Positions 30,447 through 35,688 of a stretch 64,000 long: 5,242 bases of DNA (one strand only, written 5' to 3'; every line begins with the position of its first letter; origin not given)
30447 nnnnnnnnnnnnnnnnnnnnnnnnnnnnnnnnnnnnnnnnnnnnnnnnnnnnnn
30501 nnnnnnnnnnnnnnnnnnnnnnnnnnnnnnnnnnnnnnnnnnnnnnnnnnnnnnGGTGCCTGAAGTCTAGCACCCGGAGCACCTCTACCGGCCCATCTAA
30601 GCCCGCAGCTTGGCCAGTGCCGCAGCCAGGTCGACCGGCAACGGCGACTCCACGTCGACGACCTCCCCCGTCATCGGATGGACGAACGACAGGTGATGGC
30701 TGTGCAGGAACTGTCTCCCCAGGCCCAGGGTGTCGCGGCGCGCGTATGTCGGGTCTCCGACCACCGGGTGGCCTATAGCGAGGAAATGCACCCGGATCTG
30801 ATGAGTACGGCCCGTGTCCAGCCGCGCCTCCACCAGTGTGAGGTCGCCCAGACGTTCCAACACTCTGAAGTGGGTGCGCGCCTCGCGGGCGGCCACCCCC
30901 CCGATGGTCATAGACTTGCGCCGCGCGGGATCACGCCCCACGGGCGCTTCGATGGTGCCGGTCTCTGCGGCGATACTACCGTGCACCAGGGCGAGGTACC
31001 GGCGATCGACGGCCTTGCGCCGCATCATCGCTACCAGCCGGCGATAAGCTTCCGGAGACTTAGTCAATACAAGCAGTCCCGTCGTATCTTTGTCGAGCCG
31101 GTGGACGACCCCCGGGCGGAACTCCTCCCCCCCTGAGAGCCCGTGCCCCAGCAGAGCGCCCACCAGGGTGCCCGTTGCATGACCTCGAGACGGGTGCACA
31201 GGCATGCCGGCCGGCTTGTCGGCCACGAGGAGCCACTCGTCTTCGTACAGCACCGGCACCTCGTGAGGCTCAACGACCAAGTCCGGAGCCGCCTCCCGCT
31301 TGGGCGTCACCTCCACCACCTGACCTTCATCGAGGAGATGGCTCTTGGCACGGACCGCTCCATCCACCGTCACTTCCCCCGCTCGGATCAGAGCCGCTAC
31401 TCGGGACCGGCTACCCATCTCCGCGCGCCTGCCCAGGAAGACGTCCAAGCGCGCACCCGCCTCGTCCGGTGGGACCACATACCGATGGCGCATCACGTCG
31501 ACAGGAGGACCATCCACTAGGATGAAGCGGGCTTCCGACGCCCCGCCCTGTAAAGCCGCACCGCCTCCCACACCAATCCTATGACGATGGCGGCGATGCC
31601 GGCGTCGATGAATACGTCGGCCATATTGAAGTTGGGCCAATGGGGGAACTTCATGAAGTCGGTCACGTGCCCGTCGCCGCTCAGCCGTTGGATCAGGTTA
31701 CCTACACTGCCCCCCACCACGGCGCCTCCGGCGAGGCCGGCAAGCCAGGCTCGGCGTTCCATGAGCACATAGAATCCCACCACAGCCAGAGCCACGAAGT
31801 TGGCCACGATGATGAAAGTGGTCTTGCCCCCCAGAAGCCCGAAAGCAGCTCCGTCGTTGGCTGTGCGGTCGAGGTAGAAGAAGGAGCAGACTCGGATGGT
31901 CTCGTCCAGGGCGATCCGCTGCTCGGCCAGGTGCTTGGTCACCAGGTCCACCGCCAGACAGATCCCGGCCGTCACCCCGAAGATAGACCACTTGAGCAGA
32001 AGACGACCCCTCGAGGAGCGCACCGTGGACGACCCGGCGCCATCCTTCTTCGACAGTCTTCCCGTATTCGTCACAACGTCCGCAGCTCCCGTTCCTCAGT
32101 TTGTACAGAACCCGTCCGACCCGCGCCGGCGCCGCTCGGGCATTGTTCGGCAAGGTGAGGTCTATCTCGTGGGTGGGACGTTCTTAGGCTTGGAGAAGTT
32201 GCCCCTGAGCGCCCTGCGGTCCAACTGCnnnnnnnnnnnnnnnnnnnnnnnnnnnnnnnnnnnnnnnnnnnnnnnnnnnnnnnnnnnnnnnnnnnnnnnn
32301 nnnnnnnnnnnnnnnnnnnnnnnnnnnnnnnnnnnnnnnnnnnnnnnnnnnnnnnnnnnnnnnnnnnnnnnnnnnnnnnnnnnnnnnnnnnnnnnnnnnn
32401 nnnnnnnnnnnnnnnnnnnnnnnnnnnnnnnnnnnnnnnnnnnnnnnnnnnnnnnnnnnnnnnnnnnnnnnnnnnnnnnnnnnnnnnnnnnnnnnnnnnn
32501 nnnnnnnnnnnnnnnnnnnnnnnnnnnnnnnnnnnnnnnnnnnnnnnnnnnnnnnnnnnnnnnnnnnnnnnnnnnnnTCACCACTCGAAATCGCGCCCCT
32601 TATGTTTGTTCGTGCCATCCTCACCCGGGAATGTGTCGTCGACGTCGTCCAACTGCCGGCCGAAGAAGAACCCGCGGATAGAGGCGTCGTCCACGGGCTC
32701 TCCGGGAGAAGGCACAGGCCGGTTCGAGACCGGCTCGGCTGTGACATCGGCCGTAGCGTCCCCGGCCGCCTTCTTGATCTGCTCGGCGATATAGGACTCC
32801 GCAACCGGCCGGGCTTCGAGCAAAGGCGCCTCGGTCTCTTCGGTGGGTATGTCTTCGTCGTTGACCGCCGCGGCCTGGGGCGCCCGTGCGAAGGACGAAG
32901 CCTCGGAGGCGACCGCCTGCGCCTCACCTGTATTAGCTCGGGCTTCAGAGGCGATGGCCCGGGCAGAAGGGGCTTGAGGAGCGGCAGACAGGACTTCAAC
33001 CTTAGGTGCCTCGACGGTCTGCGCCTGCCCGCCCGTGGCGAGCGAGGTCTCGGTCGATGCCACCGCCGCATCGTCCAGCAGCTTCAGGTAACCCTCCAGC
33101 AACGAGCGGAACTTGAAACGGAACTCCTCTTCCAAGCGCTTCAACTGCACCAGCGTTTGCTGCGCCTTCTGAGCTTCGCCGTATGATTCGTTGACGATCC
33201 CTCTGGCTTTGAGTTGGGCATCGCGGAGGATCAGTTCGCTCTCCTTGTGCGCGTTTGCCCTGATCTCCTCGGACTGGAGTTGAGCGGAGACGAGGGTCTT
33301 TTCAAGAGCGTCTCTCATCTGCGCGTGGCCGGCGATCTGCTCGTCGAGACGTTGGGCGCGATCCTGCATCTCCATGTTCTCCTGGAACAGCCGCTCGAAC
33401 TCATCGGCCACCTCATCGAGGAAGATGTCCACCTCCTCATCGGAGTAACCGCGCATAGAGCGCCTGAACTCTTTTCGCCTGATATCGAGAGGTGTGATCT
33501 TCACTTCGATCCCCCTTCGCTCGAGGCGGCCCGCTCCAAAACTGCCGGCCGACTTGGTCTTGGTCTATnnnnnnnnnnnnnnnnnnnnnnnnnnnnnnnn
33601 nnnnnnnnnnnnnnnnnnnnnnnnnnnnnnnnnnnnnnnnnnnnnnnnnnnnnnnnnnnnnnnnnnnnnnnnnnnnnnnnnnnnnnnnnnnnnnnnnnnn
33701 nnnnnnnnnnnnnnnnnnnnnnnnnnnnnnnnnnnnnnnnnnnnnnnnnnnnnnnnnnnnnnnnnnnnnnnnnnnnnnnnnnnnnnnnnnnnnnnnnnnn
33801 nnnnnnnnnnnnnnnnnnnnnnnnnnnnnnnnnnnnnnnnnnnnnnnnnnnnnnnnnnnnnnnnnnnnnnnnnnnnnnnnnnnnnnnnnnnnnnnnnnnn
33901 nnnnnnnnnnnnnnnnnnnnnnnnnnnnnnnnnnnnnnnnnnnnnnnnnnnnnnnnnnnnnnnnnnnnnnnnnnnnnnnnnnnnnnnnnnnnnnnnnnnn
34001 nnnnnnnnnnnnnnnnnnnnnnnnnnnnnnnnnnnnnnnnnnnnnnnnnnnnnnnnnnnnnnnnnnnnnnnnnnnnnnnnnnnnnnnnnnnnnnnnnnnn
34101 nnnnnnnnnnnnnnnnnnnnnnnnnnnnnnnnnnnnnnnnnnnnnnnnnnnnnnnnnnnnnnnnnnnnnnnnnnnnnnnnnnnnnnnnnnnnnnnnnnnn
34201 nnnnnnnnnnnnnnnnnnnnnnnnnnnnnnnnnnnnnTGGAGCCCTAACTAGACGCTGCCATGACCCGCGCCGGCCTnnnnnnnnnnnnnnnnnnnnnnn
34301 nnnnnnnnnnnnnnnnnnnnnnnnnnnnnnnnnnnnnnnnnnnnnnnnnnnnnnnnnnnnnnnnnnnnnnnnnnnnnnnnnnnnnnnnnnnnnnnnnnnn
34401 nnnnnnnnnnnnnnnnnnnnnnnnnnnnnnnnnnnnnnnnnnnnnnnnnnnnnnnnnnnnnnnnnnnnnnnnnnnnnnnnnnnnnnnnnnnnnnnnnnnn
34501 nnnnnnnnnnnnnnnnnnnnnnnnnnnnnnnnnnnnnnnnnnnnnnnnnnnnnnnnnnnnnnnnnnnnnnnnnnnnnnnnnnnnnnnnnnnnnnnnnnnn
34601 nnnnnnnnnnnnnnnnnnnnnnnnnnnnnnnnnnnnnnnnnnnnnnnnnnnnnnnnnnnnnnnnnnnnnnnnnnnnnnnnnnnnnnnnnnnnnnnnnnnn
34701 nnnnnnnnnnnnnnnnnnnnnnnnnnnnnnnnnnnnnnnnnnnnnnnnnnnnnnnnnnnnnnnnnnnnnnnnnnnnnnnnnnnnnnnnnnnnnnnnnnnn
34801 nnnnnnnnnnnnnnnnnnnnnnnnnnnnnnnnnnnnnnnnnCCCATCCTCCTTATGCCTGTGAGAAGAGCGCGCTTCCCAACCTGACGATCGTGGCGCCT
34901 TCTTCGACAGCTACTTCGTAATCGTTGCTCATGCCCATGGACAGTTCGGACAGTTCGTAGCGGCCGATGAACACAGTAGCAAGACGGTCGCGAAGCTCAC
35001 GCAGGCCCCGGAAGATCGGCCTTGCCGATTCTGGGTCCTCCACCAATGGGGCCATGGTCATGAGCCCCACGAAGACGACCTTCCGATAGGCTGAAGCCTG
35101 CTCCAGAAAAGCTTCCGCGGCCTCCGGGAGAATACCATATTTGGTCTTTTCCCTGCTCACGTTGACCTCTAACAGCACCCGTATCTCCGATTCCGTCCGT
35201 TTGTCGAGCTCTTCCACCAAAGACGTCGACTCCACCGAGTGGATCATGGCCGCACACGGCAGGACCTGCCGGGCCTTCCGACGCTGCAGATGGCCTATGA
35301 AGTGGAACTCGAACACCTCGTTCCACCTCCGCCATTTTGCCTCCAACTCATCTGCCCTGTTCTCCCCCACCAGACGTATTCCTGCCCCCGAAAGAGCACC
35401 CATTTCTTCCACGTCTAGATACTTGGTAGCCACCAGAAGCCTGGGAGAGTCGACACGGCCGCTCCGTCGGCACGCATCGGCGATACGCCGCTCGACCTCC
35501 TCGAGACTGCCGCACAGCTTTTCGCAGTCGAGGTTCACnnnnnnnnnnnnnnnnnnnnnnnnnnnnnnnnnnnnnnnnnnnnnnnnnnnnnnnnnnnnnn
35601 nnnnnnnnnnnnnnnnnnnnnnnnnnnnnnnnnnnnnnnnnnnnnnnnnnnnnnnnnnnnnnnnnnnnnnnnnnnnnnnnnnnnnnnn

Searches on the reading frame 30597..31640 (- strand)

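Call 29: search_protein_families(library=pfam, proteins=[window:30597-31640:-], max_evalue=0.00001)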
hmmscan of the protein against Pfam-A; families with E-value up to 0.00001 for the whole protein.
window:30597-31640:- (347 aa): 2 families
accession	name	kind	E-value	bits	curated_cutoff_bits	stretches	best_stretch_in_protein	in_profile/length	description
PF00849.27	PseudoU_synth_2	-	9.2e-34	117.3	26.8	1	137-287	2-151/152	RNA pseudouridylate synthase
PF01479.30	S4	-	1.4e-07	31.5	22.8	1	64-109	2-48/48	S4 domain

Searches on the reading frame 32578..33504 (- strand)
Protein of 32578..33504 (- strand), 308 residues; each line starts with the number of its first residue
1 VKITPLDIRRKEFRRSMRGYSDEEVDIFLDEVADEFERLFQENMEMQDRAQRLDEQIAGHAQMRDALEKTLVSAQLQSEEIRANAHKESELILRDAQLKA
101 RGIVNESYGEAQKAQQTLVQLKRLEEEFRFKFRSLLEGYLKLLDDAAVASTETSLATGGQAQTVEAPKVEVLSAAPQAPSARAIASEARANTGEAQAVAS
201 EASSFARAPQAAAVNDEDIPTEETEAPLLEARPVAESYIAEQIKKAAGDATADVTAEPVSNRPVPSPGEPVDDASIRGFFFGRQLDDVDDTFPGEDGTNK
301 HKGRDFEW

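Call 29: search_protein_families(library=pfam, proteins=[window:32578-33504:-], max_evalue=0.00001)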
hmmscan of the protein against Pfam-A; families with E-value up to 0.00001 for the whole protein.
window:32578-33504:- (308 aa): 1 family
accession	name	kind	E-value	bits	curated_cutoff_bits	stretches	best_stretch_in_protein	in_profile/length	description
PF05103.18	DivIVA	-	3.7e-36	124.4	28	1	3-133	1-131/131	DivIVA protein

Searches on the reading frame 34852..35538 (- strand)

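Call 67: search_protein_families(library=pfam, proteins=[window:34852-35538:-], max_evalue=0.00001)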
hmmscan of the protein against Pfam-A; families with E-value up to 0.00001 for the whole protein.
window:34852-35538:- (228 aa): 1 family
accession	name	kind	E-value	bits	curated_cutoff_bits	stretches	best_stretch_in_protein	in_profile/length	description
PF01168.26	Ala_racemase_N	-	2e-12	47.8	24.1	1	49-225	43-216/220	Alanine racemase, N-terminal domain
